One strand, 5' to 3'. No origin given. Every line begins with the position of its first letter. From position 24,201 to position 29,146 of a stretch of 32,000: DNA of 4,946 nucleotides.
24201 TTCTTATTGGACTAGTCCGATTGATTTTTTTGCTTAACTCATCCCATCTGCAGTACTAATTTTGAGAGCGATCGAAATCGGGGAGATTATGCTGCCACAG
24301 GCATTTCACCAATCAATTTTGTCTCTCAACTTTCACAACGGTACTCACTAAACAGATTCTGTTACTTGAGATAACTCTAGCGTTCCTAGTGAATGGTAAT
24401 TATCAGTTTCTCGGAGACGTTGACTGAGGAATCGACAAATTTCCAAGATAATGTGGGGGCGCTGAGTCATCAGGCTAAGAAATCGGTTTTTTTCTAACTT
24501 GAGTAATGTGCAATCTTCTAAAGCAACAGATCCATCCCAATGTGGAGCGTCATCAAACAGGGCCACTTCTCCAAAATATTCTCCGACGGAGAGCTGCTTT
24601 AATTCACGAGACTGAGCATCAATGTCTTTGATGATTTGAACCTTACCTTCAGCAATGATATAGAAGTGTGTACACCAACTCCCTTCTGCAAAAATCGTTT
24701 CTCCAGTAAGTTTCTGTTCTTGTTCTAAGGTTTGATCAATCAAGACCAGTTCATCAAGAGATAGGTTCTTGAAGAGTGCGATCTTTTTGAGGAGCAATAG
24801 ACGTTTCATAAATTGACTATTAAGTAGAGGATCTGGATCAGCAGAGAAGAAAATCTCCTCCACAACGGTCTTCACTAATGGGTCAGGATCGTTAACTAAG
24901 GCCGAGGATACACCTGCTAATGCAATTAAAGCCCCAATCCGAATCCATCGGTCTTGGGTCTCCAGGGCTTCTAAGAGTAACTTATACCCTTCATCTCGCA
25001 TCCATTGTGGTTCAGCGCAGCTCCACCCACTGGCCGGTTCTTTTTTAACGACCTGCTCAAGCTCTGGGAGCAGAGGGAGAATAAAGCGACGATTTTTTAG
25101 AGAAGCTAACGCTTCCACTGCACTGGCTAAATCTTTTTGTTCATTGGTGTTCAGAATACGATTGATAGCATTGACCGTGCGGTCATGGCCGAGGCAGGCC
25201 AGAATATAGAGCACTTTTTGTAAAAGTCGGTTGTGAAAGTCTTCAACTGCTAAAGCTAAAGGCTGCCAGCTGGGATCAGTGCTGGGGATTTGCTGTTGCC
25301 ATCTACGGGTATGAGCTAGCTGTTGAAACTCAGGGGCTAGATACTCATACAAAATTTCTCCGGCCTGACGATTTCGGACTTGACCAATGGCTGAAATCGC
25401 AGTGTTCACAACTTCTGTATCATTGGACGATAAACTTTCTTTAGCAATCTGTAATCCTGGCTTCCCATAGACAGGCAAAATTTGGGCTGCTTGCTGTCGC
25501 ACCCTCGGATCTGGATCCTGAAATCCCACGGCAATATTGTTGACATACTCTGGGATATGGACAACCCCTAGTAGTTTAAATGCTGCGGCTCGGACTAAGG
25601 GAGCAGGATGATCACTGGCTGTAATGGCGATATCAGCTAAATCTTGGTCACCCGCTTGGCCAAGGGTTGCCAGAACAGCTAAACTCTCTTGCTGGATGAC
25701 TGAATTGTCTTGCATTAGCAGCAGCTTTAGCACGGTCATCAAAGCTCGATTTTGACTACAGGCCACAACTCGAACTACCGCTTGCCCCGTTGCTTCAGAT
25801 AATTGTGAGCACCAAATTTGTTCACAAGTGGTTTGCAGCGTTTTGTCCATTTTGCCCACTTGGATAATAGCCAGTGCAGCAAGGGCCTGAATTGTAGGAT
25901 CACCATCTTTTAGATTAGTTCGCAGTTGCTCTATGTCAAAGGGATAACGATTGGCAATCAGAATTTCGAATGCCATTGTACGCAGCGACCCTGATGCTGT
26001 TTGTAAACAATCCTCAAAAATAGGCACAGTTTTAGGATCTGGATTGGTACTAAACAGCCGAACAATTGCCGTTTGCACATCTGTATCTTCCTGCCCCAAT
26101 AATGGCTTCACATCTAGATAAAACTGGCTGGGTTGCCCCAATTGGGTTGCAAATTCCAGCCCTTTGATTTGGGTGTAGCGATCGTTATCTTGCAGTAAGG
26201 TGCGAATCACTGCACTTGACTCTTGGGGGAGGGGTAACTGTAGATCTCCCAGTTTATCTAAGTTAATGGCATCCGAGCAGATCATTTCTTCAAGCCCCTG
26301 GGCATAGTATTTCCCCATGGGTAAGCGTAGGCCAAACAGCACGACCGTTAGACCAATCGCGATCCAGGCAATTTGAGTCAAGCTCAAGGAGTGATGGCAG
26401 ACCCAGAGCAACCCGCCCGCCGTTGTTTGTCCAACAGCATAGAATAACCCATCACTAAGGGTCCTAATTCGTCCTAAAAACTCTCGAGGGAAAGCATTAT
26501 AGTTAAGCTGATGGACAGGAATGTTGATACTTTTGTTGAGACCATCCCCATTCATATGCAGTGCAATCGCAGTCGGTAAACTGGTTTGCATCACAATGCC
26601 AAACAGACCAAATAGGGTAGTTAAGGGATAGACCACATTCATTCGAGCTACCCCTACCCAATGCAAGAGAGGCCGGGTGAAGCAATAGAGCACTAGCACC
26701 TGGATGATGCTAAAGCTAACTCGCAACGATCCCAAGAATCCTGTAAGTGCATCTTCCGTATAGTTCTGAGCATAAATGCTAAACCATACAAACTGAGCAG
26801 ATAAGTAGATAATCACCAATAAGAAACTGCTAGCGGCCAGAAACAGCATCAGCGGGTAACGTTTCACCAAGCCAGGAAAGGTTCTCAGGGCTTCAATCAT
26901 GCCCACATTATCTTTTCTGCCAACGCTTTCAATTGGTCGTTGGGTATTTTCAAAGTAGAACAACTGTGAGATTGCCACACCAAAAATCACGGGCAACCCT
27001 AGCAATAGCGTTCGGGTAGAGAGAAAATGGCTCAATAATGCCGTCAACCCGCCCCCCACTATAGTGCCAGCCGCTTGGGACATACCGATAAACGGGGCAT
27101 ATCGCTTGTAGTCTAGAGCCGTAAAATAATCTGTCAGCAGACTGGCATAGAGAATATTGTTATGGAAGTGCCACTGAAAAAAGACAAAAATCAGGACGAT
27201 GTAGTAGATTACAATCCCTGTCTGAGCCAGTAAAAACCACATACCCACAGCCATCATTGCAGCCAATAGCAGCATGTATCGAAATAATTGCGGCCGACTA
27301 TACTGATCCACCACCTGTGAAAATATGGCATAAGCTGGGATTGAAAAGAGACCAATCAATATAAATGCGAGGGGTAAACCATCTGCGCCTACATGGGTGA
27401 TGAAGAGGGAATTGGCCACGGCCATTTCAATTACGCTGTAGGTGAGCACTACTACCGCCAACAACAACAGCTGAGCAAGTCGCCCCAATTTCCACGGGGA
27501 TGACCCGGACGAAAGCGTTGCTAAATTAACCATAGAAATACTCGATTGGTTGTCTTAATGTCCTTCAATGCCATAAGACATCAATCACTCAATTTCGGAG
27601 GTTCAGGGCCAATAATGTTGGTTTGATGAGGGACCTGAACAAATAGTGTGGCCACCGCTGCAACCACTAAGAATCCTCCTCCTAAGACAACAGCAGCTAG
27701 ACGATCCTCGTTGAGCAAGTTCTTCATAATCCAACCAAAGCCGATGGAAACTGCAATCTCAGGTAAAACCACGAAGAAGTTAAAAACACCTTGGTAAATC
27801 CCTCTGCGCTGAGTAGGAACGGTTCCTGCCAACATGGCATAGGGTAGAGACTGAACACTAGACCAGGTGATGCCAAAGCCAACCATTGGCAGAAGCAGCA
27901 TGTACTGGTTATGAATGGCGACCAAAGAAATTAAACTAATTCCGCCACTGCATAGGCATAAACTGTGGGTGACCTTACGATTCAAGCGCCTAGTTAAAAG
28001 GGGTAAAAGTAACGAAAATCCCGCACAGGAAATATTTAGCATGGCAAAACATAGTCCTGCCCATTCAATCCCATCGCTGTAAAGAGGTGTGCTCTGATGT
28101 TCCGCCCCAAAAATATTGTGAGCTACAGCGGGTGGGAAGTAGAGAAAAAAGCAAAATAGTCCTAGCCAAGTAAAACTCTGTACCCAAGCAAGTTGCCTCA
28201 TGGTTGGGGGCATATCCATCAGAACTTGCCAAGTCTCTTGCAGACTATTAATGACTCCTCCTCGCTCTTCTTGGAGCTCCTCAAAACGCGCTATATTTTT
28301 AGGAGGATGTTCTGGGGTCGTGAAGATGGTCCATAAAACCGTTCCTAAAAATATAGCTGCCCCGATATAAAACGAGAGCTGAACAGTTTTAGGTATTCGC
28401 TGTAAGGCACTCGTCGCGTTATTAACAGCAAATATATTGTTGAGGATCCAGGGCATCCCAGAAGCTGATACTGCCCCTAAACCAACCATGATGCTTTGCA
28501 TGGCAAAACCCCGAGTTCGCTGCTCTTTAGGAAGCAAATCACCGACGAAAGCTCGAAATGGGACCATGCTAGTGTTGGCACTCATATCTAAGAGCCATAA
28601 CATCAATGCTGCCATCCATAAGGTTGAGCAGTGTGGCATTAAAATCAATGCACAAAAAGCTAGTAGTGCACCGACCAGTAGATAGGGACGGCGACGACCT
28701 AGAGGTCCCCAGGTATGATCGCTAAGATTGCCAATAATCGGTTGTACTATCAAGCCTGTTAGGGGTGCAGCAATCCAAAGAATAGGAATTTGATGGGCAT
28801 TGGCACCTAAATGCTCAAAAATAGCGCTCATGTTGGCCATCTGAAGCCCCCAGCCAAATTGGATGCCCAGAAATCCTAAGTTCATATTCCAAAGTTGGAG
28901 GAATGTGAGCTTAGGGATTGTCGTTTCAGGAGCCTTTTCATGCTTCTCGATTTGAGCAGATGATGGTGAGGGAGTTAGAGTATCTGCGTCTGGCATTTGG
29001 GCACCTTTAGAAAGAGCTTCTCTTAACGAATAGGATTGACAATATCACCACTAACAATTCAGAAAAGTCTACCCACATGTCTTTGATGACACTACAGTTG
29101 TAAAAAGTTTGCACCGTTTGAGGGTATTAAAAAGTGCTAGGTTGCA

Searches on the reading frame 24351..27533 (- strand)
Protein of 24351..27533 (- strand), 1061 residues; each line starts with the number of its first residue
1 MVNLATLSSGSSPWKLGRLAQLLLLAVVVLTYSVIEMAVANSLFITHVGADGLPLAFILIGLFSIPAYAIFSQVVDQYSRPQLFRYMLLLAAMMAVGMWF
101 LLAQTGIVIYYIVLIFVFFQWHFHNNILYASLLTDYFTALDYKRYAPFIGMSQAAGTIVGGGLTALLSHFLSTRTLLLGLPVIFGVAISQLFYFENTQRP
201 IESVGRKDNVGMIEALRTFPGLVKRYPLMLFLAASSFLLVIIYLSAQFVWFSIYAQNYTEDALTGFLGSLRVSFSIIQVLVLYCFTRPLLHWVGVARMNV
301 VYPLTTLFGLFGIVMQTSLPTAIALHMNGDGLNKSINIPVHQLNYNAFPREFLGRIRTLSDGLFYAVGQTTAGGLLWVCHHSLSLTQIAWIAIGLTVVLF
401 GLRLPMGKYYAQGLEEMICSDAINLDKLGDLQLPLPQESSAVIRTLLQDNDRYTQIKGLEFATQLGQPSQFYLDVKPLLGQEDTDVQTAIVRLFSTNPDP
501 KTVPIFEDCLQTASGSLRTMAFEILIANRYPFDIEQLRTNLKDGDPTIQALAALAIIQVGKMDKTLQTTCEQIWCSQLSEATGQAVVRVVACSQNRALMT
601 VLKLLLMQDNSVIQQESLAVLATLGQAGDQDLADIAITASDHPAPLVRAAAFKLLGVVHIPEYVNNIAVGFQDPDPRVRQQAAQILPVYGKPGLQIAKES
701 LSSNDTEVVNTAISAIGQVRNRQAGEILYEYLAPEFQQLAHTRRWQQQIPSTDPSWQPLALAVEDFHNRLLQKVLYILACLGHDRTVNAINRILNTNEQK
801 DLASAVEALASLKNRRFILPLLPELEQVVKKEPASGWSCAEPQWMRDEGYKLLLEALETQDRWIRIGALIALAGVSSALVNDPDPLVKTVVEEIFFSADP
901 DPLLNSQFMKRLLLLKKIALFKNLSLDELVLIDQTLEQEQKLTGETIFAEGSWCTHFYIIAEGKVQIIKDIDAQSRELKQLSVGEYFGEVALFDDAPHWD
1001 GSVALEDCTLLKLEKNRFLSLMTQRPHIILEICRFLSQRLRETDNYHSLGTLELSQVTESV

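Call 68: search_protein_families(library=pfam, proteins=[window:24351-27533:-], max_evalue=0.001)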
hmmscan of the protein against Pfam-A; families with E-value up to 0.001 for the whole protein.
window:24351-27533:- (1061 aa): 6 families
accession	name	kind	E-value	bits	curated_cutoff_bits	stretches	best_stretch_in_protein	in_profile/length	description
PF13646.12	HEAT_2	-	2.1e-20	73.2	27.7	1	672-733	10-72/88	HEAT repeats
PF00027.35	cNMP_binding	-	3.4e-19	69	27.5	1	943-1024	6-88/89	Cyclic nucleotide-binding domain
PF02985.28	HEAT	-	1.9e-09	37.4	23.5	0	667-686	5-24/31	HEAT repeat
PF12717.13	Cnd1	-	2.5e-06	28.1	26.4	0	534-609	60-127/162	non-SMC mitotic condensation complex subunit 1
PF01602.26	Adaptin_N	-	0.00075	18.6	37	0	641-736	89-196/524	Adaptin N terminal region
PF16416.11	GUN4_N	-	0.00082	19.7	24.3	0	602-661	13-72/83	ARM-like repeat domain, GUN4-N terminal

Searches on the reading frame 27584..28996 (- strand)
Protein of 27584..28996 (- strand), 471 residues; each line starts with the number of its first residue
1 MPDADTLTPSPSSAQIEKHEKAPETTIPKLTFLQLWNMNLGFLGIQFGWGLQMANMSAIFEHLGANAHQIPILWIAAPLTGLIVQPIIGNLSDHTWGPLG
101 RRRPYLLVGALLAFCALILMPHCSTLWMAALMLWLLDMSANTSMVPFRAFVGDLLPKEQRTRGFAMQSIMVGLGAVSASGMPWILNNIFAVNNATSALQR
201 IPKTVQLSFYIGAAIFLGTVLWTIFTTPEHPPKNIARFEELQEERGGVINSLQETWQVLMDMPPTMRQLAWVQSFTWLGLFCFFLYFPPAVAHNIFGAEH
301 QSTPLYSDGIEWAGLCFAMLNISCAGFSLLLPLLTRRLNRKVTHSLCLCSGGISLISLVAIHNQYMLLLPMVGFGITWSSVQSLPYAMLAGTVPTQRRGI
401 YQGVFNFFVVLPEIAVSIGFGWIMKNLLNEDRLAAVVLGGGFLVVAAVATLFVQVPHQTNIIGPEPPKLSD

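Call 68: search_protein_families(library=pfam, proteins=[window:27584-28996:-], max_evalue=0.001)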
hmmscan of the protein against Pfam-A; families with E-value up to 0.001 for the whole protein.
window:27584-28996:- (471 aa): 5 families
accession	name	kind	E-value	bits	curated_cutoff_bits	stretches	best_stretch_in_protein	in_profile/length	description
PF07690.21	MFS_1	-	4.4e-30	105.2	33.4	1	40-410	3-340/347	Major Facilitator Superfamily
PF13347.12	MFS_2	-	3.3e-12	46.1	27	1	63-395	28-345/427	MFS/sugar transport protein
PF12832.13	MFS_1_like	-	2.2e-05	24.1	25.2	1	59-404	25-345/373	MFS_1 like family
PF03092.22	BT1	-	0.00011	21.5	22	1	60-175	17-134/432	BT1 family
PF05631.20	MFS_5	-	0.00077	18.9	25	0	48-176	50-167/356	Sugar-tranasporters, 12 TM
